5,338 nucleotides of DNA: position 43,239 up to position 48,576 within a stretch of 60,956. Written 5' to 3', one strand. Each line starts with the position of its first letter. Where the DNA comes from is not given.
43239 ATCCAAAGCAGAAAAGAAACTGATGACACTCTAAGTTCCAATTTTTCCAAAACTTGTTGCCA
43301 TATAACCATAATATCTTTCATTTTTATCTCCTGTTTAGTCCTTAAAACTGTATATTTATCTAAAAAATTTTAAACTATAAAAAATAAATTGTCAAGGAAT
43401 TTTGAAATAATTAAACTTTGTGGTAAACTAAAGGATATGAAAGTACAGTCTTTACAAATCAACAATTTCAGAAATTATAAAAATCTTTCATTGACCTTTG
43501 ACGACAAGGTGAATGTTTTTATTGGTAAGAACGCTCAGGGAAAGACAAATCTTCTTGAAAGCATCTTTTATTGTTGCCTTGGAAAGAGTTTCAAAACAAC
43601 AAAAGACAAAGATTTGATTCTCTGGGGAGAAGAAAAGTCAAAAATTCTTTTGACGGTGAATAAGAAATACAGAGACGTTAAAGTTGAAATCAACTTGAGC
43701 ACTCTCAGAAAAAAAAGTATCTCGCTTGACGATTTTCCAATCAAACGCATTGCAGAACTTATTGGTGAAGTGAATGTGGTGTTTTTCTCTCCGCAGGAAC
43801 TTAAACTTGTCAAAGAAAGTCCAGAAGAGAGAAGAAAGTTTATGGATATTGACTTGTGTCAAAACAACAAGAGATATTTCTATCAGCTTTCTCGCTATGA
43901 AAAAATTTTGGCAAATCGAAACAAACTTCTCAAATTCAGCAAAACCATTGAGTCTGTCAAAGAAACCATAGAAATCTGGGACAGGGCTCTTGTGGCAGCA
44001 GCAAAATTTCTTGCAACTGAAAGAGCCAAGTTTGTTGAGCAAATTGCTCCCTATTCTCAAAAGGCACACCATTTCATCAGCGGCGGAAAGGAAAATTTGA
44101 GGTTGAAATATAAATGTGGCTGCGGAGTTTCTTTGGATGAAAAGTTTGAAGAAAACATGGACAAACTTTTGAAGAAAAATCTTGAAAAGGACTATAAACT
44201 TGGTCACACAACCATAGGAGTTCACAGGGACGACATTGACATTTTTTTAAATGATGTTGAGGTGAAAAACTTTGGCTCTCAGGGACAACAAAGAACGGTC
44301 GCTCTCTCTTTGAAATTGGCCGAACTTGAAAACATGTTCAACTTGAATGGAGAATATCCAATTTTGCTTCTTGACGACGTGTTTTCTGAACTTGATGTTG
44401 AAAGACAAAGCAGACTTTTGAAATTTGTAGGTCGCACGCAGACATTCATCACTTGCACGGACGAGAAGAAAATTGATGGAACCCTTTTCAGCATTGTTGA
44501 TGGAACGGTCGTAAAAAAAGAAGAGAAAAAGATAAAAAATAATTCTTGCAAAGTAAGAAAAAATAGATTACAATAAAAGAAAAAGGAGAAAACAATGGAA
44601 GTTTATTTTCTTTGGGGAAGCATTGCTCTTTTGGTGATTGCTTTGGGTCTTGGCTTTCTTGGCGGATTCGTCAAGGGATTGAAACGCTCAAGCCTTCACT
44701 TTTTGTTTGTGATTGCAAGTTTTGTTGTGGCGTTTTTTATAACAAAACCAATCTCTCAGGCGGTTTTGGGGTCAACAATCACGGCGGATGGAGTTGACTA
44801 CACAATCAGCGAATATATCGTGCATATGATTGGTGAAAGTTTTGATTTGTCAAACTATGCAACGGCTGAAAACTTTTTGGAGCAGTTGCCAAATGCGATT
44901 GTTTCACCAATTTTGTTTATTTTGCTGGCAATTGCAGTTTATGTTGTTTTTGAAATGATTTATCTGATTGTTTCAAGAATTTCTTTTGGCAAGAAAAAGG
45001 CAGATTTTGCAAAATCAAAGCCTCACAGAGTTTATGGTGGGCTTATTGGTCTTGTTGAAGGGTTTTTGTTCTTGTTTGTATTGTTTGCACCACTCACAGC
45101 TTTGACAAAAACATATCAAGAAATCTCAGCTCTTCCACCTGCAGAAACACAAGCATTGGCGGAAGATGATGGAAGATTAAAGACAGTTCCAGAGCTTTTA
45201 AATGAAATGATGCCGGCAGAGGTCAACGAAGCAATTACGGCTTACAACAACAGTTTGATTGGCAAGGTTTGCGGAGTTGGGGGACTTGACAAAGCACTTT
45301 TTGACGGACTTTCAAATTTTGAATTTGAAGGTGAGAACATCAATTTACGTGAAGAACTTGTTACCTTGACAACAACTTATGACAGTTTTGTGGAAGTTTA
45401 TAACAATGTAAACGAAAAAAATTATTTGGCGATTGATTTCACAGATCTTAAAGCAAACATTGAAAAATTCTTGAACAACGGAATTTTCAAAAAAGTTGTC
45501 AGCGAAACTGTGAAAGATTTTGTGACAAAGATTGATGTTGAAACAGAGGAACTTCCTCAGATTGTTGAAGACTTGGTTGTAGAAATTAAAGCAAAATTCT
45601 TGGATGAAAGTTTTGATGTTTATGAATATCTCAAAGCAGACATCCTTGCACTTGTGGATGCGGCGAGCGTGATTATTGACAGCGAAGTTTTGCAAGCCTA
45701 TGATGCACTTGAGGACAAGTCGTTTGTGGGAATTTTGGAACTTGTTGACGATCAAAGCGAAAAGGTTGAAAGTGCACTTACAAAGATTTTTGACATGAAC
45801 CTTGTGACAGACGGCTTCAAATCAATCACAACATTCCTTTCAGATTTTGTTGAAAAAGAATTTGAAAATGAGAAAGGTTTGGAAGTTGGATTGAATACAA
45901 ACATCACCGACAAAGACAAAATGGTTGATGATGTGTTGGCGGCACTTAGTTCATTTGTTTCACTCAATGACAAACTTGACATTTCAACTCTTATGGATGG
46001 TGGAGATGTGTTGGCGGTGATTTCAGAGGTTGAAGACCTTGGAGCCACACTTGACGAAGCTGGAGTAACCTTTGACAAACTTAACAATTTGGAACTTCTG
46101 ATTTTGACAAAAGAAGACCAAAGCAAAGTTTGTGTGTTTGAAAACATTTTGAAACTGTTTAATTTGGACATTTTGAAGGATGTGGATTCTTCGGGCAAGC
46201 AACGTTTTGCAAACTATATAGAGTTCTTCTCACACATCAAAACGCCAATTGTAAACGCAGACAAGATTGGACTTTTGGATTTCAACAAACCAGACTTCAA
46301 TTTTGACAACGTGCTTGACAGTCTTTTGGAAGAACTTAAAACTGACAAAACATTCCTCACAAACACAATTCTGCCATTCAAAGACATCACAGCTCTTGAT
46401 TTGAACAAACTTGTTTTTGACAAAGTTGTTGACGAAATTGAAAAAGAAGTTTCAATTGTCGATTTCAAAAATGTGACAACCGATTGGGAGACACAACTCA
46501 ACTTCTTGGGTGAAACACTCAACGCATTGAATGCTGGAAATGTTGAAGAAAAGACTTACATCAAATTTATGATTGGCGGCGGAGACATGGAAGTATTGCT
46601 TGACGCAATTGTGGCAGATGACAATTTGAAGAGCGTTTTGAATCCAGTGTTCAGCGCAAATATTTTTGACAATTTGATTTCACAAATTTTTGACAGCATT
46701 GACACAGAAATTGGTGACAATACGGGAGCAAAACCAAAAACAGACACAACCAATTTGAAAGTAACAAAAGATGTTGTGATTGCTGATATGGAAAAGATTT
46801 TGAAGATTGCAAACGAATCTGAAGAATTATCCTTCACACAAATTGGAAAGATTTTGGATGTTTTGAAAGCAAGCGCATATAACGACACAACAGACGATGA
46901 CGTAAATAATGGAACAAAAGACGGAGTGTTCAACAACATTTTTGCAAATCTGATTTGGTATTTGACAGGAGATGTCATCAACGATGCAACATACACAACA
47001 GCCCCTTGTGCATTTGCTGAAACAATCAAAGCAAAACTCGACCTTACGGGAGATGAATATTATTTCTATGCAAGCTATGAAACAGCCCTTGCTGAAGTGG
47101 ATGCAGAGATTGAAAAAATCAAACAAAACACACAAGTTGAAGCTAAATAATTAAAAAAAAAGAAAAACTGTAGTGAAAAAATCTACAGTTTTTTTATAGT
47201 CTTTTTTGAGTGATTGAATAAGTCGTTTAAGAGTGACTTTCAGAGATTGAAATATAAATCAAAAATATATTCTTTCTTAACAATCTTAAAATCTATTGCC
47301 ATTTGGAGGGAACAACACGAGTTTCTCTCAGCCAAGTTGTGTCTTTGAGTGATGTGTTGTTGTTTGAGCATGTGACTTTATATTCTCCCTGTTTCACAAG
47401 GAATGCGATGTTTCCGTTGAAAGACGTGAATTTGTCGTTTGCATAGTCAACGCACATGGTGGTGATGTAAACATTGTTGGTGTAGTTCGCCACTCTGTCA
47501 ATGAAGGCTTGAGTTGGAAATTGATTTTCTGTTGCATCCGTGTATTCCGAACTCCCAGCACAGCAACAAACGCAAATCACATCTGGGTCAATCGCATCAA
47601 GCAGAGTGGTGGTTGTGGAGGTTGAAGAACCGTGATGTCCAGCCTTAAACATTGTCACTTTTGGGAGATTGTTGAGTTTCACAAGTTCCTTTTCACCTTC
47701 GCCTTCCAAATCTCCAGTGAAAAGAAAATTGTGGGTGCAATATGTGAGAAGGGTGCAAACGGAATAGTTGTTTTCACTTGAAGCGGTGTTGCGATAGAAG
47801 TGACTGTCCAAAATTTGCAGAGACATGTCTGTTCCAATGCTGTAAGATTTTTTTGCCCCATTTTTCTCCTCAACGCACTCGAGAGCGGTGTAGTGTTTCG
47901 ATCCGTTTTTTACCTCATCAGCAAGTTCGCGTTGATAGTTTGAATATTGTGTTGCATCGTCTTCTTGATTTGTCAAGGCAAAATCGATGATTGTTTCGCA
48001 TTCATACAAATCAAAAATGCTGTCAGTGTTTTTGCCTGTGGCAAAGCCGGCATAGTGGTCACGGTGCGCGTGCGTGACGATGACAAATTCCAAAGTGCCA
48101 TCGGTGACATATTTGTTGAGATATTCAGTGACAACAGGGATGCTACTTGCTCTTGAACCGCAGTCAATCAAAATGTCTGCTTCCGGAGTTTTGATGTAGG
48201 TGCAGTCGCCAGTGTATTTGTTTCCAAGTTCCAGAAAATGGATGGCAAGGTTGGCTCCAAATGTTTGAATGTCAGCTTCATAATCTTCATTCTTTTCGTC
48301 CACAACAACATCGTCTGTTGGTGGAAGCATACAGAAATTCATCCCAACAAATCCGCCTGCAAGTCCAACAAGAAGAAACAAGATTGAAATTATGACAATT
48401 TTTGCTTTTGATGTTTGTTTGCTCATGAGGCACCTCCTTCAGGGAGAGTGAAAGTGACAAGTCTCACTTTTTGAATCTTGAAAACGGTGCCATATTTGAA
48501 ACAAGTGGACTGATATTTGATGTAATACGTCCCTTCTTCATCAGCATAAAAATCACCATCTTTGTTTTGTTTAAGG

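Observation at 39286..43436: Inverted and split dnaA-dnaN block: atypical origin architecture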

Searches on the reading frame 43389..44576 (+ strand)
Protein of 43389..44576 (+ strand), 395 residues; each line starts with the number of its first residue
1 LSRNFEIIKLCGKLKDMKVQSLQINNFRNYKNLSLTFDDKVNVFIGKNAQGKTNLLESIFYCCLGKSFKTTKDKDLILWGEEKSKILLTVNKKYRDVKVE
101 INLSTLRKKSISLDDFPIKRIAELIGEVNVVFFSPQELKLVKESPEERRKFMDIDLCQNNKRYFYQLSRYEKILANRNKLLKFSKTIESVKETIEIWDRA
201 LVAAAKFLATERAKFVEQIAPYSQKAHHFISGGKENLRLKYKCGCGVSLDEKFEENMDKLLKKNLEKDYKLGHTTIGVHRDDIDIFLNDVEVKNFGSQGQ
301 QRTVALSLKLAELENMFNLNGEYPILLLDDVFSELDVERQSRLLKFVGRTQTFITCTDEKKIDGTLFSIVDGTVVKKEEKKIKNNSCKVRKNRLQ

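Call 5: search_protein_families(library=pfam, proteins=[window:43389-44576:+])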
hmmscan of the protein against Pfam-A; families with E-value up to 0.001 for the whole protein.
window:43389-44576:+ (395 aa): 5 families
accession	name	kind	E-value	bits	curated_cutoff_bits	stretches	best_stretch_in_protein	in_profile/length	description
PF02463.25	SMC_N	-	7e-17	62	40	1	19-361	2-201/220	RecF/RecN/SMC N terminal domain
PF13175.12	AAA_15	-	2.3e-13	50.9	32.1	1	17-203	1-189/374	AAA ATPase domain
PF13476.12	AAA_23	-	2.7e-10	41.7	27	1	21-198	1-164/201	AAA domain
PF13304.12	AAA_21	-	1.8e-07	32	27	1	41-351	1-287/304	AAA domain, putative AbiEii toxin, Type IV TA system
PF11398.14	DUF2813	-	0.00029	20.8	21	1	17-59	1-42/372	Protein of unknown function (DUF2813)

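Call 50: search_protein_families(library=ncbifam, proteins=[window:43437-44576:+], max_evalue=0.001)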
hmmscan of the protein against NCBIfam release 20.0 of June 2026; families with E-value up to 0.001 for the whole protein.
window:43437-44576:+ (379 aa): 14 families
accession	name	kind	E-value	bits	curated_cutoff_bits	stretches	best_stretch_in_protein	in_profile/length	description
TIGR00611.2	recf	equivalog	6e-109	364.3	172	1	3-341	1-339/339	DNA replication/repair protein RecF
NF010680.0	PRK14079.1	equivalog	7.7e-61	206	386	1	1-362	1-346/349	recombination protein F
NF002572.0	PRK02224.1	equivalog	4.5e-12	45.1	1087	1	1-88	1-88/888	DNA double-strand break repair ATPase Rad50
NF041760.1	PtuA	equivalog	6.8e-11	41.8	500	1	2-44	51-93/524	retron Ec78 anti-phage system effector ATPase PtuA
NF003034.1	PRK03918.1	equivalog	8.1e-11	40.6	700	1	1-85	1-88/878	DNA double-strand break repair ATPase Rad50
NF041034.1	Rad50_Sulf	equivalog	7.9e-10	37.3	1000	1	1-107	1-104/872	DNA double-strand break repair ATPase Rad50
NF041035.1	Rad50_Halo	equivalog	7.8e-09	34.5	1000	1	1-86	1-86/883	DNA double-strand break repair ATPase Rad50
NF045487.1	ASRP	equivalog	1.8e-07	30.2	300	0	17-77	8-61/593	archaea-specific SMC-related protein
NF038234.1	retron_eff_Eco8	equivalog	8.7e-06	24.6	250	1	1-45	1-47/679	retron Eco8 family effector endonuclease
NF053563.1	Rkd4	equivalog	1.6e-05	23.2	860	1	2-97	2-103/747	arcadin-4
NF002244.0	PRK01156.1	equivalog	2e-05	22.9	847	1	1-77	1-76/895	DNA double-strand break repair ATPase Rad50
NF047739.1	antiphage_MADS3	equivalog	0.00061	19.1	420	0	4-43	3-41/427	methylation-associated defense system AAA family ATPase MAD3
TIGR00618.1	sbcc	subfamily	0.00067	17.7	478.5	0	1-54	1-57/1043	exonuclease subunit SbcC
NF010068.0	PRK13548.1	equivalog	0.00081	18.5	261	0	281-332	139-187/261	heme ABC transporter ATP-binding protein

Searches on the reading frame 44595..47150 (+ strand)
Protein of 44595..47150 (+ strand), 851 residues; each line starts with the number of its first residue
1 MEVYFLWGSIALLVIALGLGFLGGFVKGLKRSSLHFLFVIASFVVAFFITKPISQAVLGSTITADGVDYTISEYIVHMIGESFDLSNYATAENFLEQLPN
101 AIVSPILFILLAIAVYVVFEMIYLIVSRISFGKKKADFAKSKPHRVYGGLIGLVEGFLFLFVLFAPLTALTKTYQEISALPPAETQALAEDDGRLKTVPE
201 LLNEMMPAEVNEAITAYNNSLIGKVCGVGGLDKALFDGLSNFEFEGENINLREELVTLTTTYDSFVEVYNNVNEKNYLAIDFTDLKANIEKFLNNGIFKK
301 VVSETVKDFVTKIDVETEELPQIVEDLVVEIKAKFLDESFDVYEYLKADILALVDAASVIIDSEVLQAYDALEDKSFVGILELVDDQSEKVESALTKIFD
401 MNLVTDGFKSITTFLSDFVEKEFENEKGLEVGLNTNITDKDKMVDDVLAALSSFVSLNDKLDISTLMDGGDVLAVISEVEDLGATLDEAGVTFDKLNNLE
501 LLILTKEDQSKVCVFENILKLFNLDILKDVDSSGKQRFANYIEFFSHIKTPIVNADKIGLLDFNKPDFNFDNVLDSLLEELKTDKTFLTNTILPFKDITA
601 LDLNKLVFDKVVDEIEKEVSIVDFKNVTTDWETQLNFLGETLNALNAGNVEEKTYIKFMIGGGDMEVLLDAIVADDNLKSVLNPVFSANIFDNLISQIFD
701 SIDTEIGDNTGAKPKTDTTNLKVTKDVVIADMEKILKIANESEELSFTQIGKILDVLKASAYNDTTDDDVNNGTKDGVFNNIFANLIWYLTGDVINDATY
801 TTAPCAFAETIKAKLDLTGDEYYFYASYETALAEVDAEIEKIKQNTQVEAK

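Call 5: search_protein_families(library=pfam, proteins=[window:44595-47150:+])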
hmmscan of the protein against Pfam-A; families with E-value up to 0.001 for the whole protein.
window:44595-47150:+ (851 aa): 1 family
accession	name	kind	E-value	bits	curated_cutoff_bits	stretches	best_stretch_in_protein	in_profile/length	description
PF02674.22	Colicin_V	-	3.4e-07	30.8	29.3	1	12-172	4-122/144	Colicin V production protein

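Call 50: search_protein_families(library=ncbifam, proteins=[window:44595-47150:+], max_evalue=0.001)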
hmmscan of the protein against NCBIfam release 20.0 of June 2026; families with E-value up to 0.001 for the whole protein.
window:44595-47150:+ (851 aa): 0 families

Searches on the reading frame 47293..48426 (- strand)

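Call 41: search_protein_families(library=pfam, proteins=[window:47293-48426:-], max_evalue=0.0001)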
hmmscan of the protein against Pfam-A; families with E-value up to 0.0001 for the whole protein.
window:47293-48426:- (377 aa): 1 family
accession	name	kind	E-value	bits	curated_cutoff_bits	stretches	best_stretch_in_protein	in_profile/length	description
PF00753.33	Lactamase_B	-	2.3e-12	47.7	22.7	1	72-129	5-61/196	Metallo-beta-lactamase superfamily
